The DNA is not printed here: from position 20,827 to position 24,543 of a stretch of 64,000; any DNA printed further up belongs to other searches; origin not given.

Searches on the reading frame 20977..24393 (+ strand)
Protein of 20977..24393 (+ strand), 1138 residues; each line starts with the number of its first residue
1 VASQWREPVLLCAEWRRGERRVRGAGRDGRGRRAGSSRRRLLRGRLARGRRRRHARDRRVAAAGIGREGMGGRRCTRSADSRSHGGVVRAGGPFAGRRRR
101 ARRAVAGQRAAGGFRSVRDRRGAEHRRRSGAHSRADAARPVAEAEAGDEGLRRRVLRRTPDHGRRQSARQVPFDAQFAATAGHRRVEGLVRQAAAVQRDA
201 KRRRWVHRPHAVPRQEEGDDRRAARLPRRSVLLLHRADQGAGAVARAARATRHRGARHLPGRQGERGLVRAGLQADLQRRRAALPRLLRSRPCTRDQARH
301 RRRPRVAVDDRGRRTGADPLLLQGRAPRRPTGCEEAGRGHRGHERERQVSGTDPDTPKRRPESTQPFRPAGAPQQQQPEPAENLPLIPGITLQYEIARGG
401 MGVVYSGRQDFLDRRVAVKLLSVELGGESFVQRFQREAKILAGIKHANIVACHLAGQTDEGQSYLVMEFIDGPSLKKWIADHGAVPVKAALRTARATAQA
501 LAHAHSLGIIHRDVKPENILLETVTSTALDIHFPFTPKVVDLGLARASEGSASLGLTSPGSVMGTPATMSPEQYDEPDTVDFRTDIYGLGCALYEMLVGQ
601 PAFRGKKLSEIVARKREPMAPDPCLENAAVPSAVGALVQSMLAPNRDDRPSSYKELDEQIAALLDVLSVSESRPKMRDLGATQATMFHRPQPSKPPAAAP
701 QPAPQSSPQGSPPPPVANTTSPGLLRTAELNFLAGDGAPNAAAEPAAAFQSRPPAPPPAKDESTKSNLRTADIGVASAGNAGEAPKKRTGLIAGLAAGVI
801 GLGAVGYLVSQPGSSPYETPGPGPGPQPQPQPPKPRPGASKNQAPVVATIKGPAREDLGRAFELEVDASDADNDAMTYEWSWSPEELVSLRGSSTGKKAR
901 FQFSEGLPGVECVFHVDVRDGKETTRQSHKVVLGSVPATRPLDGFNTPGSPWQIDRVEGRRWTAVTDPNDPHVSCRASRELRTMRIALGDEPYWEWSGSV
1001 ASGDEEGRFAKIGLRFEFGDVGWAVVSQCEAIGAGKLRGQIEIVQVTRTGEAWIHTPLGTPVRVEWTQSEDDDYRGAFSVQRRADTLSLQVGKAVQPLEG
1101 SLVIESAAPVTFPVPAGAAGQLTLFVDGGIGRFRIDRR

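Call 53: search_protein_families(library=pfam, proteins=[window:20977-24393:+], max_evalue=0.00001)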
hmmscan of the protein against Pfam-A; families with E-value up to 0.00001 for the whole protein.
window:20977-24393:+ (1138 aa): 3 families
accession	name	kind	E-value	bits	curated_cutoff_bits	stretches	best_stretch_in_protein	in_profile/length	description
PF00069.31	Pkinase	-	5.8e-41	141.1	31.7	1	395-653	6-255/263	Protein kinase domain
PF07714.23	PK_Tyr_Ser-Thr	-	3.6e-24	85.9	23.1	1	391-651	2-250/258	Protein tyrosine and serine/threonine kinase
PF06293.20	Kdo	-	6.6e-07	29.4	21.3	1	442-525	71-155/207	Lipopolysaccharide kinase (Kdo/WaaP) family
